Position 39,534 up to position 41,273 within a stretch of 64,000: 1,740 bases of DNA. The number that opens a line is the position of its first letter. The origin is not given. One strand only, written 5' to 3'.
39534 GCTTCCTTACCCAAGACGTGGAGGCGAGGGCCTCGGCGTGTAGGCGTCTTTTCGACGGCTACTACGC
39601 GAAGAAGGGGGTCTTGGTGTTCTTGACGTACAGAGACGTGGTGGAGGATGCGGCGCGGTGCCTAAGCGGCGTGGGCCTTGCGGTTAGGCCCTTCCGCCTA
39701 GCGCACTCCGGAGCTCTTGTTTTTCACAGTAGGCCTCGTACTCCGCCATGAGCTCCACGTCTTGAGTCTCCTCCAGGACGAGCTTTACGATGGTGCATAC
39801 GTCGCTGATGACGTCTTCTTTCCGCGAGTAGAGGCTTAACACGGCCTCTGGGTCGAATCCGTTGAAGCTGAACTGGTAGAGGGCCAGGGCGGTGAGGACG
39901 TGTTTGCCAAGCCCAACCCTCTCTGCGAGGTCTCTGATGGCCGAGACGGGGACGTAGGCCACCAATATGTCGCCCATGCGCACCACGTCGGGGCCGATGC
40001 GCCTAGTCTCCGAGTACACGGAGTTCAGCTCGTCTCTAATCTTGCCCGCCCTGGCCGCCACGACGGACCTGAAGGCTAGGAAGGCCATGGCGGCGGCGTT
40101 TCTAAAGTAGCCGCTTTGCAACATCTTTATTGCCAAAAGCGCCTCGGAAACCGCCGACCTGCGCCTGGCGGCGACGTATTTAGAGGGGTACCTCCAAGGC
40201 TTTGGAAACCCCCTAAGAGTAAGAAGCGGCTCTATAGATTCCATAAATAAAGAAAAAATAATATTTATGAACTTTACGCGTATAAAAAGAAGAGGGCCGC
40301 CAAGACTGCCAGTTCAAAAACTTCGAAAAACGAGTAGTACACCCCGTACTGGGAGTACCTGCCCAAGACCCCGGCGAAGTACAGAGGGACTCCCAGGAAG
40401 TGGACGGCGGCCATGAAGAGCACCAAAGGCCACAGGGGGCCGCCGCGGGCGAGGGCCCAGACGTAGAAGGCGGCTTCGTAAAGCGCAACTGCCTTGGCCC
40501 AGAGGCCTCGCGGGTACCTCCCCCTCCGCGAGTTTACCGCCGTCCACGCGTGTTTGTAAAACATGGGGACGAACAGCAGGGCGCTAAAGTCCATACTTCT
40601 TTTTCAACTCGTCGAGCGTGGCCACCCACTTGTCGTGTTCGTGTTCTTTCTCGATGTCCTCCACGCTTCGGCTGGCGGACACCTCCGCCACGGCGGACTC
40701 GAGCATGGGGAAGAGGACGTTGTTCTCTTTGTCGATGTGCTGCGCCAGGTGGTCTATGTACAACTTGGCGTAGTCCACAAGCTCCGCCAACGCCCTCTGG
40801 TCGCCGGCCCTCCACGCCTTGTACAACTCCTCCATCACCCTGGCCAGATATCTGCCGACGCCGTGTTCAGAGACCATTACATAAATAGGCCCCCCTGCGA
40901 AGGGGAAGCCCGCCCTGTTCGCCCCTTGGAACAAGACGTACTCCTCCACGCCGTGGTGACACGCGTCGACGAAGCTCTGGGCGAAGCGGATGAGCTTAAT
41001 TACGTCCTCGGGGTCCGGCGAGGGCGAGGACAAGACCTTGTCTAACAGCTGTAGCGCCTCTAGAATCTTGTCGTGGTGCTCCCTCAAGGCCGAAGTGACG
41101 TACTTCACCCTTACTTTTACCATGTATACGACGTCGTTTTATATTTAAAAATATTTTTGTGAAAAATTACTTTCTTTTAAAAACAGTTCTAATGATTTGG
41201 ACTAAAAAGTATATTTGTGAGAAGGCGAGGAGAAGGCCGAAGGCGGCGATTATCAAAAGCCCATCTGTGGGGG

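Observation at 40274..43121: Heme-copper oxidase with a NOR-like His3+Glu catalytic signature, a CuA subunit II and a hemerythrin-like gene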

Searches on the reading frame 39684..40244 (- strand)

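Call 3: search_protein_families(library=pfam, proteins=[window:39684-40244:-], max_evalue=0.01)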
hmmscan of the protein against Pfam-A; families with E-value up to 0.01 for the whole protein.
window:39684-40244:- (186 aa): 1 family
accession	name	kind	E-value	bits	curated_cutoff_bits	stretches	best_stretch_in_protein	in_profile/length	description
PF05942.16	PaREP1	-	1.9e-09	37.9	24.4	1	26-149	1-114/115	Archaeal PaREP1/PaREP8 family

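Call 4: search_protein_families(library=ncbifam, proteins=[window:39684-40244:-], max_evalue=0.01)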
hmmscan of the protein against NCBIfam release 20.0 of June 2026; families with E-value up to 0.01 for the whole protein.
window:39684-40244:- (186 aa): 0 families

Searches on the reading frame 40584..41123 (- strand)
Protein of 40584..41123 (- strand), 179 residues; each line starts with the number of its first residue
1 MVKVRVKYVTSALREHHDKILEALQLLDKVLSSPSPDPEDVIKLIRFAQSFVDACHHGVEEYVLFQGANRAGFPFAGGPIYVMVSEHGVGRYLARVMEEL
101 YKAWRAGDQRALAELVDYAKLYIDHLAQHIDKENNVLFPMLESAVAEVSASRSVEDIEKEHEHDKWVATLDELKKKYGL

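Call 3: search_protein_families(library=pfam, proteins=[window:40584-41123:-], max_evalue=0.01)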
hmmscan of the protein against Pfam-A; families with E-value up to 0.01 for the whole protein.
window:40584-41123:- (179 aa): 1 family
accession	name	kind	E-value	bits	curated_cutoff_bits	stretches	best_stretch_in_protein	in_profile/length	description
PF01814.28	Hemerythrin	-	2e-28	99.8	25.3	2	10-141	3-127/127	Hemerythrin HHE cation binding domain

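Call 4: search_protein_families(library=ncbifam, proteins=[window:40584-41123:-], max_evalue=0.01)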
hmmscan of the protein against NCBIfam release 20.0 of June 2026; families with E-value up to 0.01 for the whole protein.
window:40584-41123:- (179 aa): 3 families
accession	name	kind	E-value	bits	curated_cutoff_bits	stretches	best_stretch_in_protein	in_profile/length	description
NF008221.0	PRK10992.1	equivalog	1.8e-08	34.1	254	1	115-174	115-171/220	iron-sulfur cluster repair protein YtfE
TIGR03652.1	FeS_repair_RIC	equivalog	1.7e-07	31.2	204.7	1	107-174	103-171/216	iron-sulfur cluster repair di-iron protein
NF041614.1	FeSrepair_DnrN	equivalog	8.9e-07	29.3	300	1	113-177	51-115/157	iron-sulfur cluster repair protein DnrN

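Call 39: find_homologous_proteins(query=window:40584-41123:-, max_evalue=0.00001)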
Query window:40584-41123:- (179 aa): 34 proteins with E <= 0.00001 among 656 candidates.
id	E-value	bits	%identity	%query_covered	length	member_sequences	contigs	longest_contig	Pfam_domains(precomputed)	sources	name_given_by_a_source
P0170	8.9e-104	363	92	100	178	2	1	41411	PF01814.29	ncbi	ncbi:MAG: hemerythrin domain-containing protein [Pyrobaculum sp.]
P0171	1.0e-95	336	82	100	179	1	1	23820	PF01814.29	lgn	-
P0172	2.8e-93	328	79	100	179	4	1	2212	PF01814.29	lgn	-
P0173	9.6e-88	310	76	99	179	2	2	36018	PF01814.29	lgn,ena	-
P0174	1.2e-86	307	74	100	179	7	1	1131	PF01814.29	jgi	-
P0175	1.7e-86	306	75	99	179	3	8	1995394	PF01814.29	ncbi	ncbi:MAG: hemerythrin domain-containing protein [Thermoproteus sp.]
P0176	2.2e-85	303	76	99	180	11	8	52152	PF01814.29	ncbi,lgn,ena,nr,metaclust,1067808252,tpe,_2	ncbi:MAG: hemerythrin domain-containing protein [Pyrobaculum sp.]|nr:hemerythrin domain-containing p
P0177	3.9e-85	302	75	99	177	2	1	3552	PF01814.29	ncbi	ncbi:MAG: hemerythrin domain-containing protein [Pyrobaculum sp.]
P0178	2.1e-84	300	75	99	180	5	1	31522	PF01814.29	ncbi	-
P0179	9.3e-84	297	71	100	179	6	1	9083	PF01814.29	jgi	jgi:hemerythrin-like domain-containing protein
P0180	2.2e-80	286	68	99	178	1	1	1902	PF01814.29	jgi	-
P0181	8.9e-76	271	65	99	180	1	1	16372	PF01814.29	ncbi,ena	-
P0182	7.7e-75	268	66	99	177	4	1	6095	PF01814.29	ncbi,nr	ncbi:MAG: hemerythrin domain-containing protein [Thermoproteus sp.]|nr:hemerythrin domain-containing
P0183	1.2e-74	268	69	98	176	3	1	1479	PF01814.29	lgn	-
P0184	1.1e-73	265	68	99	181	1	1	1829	PF01814.29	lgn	-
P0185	3.2e-73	263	69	98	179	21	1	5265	PF01814.29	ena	-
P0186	3.7e-73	263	63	99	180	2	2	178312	PF01814.29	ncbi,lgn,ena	-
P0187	5.5e-72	259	61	99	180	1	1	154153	PF01814.29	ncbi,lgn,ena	-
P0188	9.0e-71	255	65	99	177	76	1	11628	PF01814.29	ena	-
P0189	4.9e-69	250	63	98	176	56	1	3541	PF01814.29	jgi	-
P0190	3.5e-68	247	62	99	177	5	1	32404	PF01814.29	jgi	-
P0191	3.0e-64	234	60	98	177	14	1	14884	PF01814.29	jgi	jgi:hemerythrin-like domain-containing protein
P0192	7.3e-60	220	60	99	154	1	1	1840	PF01814.29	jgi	-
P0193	2.6e-59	218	55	98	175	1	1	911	PF01814.29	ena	-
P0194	7.7e-56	207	63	90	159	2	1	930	PF01814.29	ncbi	-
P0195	1.2e-55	206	58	99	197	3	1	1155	PF01814.29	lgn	-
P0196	2.4e-49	185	76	64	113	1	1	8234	PF01814.29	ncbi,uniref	ncbi:hemerythrin domain-containing protein [Pyrobaculum sp.]|uniref:hemerythrin domain-containing pr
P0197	4.0e-23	100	37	94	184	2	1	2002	PF01814.29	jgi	-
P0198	5.2e-20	90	37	92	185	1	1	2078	PF01814.29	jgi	jgi:hemerythrin-like domain-containing protein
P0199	2.7e-19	88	35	95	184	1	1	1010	PF01814.29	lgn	-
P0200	1.3e-18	85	36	90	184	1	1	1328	PF01814.29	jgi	jgi:hemerythrin-like domain-containing protein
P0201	1.7e-18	85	40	79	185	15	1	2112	PF01814.29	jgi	jgi:hemerythrin-like domain-containing protein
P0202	4.6e-18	84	39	79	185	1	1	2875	PF01814.29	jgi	jgi:hemerythrin-like domain-containing protein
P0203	1.4e-17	82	37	92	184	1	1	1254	PF01814.29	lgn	-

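Call 40: find_encoding_contigs(protein=P0175, flank=6000, max_places=2)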
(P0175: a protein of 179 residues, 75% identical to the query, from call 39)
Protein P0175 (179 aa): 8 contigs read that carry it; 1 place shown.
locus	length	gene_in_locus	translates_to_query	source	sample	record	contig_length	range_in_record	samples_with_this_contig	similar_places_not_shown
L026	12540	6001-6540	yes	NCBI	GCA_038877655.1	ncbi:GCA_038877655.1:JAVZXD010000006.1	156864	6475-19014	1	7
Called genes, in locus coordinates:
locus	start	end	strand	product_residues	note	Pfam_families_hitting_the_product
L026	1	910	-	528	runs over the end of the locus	PF00664:ABC_membrane (weak), PF00005:ABC_tran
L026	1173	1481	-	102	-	PF07381:EarA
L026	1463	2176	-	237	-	PF01978:TrmB (faint), PF13412:HTH_24 (weak)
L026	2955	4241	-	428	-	-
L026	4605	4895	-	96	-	-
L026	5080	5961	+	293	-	PF00089:Trypsin, PF13365:Trypsin_2, PF00595:PDZ (weak), PF13180:PDZ_2, PF17820:PDZ_6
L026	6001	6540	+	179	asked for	PF01814:Hemerythrin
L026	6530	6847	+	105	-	-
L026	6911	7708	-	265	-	PF01061:ABC2_membrane, PF12698:ABC2_membrane_3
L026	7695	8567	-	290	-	PF00005:ABC_tran, PF13304:AAA_21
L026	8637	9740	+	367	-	PF04055:Radical_SAM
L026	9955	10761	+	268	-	-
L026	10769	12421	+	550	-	PF02463:SMC_N (weak), PF03193:RsgA_GTPase (faint), PF13191:AAA_16 (faint), PF13476:AAA_23 (faint), PF20703:nSTAND1 (faint), PF00005:ABC_tran, PF09818:ABC_ATPase (faint), PF00005:ABC_tran, +6 more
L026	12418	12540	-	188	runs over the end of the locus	PF01161:PBP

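Call 41: find_encoding_contigs(protein=P0176, flank=6000, max_places=3)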
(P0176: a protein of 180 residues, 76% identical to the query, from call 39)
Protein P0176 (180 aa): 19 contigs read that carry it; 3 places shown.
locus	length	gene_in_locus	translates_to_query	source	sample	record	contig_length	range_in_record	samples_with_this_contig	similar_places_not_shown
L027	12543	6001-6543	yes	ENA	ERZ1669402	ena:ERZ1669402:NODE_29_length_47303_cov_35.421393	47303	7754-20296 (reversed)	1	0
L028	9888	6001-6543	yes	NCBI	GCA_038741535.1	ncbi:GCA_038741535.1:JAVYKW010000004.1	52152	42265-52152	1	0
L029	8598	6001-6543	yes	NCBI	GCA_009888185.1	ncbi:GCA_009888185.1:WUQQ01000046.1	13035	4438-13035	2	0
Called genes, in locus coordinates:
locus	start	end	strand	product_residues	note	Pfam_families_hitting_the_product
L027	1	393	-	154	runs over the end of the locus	PF13085:Fer2_3, PF00111:Fer2 (faint)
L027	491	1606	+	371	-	PF07995:GSDH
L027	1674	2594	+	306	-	PF01557:FAA_hydrolase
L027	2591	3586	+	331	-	PF08240:ADH_N, PF00107:ADH_zinc_N, PF13602:ADH_zinc_N_2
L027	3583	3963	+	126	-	PF03928:HbpS-like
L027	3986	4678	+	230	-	PF00903:Glyoxalase (weak), PF13669:Glyoxalase_4 (faint), PF22677:Ble-like_N (faint)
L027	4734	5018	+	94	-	PF01047:MarR (weak)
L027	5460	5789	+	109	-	-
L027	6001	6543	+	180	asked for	PF01814:Hemerythrin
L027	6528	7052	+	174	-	PF01978:TrmB, PF12802:MarR_2, PF13463:HTH_27 (weak), PF01022:HTH_5 (weak), PF13601:HTH_34 (weak), PF22166:WHD_ArnR1 (weak), PF01325:Fe_dep_repress (weak), PF09339:HTH_IclR (weak), +1 more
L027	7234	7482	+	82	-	-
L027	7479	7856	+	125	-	PF01850:PIN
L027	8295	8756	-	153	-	PF05942:PaREP1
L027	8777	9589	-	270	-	PF01902:Diphthami_syn_2_N, PF28410:Diphthami_syn_2_C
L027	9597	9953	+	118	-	PF05942:PaREP1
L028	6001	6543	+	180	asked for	PF01814:Hemerythrin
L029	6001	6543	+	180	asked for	PF01814:Hemerythrin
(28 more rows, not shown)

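Call 42: find_encoding_contigs(protein=P0186, flank=6000, max_places=2)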
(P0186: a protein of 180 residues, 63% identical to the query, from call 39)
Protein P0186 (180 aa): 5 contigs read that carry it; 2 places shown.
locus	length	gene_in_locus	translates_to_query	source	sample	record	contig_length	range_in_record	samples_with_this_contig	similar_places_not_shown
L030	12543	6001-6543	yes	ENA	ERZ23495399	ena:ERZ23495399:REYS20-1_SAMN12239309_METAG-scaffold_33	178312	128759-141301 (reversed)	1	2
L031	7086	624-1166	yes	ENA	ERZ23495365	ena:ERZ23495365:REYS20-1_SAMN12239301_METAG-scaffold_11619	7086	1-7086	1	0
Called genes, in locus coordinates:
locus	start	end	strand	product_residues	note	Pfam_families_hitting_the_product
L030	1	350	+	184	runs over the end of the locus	PF01058:Oxidored_q6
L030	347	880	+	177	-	PF00329:Complex1_30kDa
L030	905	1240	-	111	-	-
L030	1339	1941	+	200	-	PF00857:Isochorismatase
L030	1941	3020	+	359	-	PF01266:DAO (faint), PF01494:FAD_binding_3 (faint), PF07992:Pyr_redox_2 (faint)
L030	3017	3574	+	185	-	PF13489:Methyltransf_23, PF13649:Methyltransf_25, PF08241:Methyltransf_11, PF08242:Methyltransf_12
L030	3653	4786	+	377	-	PF07690:MFS_1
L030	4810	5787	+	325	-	PF00180:Iso_dh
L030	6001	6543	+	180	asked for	PF01814:Hemerythrin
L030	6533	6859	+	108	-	-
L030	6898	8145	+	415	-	PF00330:Aconitase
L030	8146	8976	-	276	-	PF00892:EamA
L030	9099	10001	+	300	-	PF05681:Fumerase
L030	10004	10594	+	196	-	PF05683:Fumerase_C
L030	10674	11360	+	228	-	-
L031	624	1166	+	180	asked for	PF01814:Hemerythrin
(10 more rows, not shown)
